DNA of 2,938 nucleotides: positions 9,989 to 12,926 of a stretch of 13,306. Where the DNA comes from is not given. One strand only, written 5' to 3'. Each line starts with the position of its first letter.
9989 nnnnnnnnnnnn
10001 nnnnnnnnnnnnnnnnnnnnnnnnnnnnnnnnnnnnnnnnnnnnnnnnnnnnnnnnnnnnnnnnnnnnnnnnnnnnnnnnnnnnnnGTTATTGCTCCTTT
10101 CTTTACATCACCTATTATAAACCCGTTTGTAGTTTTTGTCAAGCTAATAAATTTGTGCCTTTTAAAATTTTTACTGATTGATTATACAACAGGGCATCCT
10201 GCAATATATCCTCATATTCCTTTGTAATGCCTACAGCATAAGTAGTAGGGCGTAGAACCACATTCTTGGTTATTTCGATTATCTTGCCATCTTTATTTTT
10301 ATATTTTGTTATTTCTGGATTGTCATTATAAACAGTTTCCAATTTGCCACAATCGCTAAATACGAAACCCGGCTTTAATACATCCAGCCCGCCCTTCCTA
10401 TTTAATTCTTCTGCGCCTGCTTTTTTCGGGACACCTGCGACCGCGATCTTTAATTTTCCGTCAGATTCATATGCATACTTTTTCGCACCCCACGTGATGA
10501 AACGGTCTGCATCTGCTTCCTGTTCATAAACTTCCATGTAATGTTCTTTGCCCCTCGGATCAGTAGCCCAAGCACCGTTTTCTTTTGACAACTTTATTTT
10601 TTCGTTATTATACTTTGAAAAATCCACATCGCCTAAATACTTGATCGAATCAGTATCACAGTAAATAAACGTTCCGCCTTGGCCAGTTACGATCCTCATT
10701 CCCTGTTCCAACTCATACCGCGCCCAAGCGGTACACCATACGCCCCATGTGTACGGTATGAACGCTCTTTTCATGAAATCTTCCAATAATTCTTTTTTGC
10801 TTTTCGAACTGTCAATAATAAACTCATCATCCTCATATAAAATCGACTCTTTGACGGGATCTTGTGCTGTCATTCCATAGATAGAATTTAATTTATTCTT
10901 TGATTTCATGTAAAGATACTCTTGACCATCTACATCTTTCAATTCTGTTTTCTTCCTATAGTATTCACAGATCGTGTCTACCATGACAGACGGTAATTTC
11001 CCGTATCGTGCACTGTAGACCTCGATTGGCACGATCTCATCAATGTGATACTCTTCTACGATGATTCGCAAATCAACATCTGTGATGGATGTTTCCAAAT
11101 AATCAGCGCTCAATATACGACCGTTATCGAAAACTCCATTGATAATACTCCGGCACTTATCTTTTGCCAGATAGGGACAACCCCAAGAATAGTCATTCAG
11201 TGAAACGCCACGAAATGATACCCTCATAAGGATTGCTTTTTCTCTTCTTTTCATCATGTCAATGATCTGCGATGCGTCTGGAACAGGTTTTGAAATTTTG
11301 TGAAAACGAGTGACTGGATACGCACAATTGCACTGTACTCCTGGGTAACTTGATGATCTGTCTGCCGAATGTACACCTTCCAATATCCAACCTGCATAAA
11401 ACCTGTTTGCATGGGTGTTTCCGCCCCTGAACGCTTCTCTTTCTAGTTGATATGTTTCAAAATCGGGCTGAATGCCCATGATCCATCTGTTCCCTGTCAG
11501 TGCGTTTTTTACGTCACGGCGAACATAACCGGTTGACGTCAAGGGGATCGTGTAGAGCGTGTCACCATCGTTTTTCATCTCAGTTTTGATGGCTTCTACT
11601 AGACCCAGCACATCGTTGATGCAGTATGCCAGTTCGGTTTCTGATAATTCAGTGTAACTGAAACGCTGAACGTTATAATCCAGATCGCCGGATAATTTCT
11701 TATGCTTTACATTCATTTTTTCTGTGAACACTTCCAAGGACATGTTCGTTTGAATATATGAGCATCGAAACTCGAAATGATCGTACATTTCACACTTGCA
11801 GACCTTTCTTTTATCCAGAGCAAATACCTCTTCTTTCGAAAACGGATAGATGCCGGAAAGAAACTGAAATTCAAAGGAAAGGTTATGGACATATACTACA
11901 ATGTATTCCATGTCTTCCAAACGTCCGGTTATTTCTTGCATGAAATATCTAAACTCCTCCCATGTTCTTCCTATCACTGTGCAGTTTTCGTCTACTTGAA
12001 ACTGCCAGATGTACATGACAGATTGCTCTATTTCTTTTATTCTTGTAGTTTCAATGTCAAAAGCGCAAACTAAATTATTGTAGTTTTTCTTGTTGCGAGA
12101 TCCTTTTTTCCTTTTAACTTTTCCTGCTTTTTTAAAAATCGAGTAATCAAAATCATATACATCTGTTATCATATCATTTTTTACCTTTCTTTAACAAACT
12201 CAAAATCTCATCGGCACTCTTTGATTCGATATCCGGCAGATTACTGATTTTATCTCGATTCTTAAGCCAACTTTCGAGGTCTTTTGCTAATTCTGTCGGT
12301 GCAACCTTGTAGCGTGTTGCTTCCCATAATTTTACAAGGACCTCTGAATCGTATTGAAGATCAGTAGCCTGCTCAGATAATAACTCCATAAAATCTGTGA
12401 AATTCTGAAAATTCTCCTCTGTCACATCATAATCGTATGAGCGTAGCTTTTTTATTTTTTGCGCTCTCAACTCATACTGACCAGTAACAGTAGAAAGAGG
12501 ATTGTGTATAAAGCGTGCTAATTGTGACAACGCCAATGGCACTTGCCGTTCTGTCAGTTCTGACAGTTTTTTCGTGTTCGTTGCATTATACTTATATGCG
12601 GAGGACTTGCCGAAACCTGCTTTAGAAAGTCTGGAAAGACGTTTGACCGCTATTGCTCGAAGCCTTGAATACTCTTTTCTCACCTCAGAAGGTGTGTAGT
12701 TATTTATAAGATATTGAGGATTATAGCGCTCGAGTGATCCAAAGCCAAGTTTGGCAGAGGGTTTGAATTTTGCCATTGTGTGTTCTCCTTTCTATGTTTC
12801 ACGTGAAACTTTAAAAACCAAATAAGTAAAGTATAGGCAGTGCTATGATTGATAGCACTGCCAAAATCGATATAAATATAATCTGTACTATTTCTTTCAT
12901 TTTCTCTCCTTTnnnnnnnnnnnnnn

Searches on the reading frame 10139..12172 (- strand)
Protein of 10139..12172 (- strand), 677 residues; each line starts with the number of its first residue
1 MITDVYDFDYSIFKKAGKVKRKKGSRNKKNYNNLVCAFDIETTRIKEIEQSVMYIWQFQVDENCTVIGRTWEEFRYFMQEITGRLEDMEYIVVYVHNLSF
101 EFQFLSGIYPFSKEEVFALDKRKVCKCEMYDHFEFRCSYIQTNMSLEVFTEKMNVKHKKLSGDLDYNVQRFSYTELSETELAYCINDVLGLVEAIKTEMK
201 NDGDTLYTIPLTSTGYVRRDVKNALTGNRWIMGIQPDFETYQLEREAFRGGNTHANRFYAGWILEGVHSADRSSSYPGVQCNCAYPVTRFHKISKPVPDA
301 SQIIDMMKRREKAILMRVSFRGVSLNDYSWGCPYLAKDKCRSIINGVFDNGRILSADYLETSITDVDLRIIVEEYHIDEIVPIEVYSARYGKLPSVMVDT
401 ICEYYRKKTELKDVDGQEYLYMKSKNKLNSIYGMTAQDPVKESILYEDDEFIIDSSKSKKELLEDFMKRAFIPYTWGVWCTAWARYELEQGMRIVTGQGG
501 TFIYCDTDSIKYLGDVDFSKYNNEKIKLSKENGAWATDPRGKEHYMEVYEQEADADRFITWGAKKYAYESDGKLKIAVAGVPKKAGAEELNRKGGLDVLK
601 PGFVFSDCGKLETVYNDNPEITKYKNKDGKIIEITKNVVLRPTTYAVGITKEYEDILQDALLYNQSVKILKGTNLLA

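Call 5: search_protein_families(library=pfam, proteins=[window:10139-12172:-], max_evalue=1)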
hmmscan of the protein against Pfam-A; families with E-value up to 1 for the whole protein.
window:10139-12172:- (677 aa): 1 family
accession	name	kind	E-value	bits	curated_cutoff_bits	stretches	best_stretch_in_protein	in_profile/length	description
PF03175.18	DNA_pol_B_2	-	3.4e-08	33.3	25.8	1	121-464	82-413/468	DNA polymerase type B, organellar and viral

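Call 6: search_protein_families(library=phrogs, proteins=[window:10139-12172:-], max_evalue=0.1)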
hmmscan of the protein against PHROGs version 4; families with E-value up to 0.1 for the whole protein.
window:10139-12172:- (677 aa): 1 family
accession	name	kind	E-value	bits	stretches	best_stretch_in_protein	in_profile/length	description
phrog_1907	-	DNA, RNA and nucleotide metabolism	8.4e-60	204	1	23-660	6-615/629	DNA polymerase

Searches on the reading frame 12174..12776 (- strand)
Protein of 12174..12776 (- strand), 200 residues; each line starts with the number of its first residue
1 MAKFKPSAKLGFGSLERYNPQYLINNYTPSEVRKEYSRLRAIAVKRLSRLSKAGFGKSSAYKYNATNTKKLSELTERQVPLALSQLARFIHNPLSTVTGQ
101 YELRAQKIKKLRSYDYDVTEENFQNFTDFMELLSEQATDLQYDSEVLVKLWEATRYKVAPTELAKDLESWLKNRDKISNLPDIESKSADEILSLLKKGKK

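Call 20: search_protein_families(library=pfam, proteins=[window:12174-12776:-], max_evalue=1)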
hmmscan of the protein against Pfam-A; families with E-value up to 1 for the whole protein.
window:12174-12776:- (200 aa): 2 families
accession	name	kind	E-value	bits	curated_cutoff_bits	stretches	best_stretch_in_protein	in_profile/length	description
PF22960.2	UBR1-like_wing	-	0.0058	17.2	27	1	76-135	31-90/100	E3 ubiquitin-protein ligase UBR1-like, winged-helix domain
PF01397.27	Terpene_synth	-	0.044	13.9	37.6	1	111-165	104-155/188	Terpene synthase, N-terminal domain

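Call 67: search_protein_families(library=phrogs, proteins=[window:12174-12776:-], max_evalue=0.01)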
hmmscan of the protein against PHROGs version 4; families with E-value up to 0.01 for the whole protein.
window:12174-12776:- (200 aa): 0 families
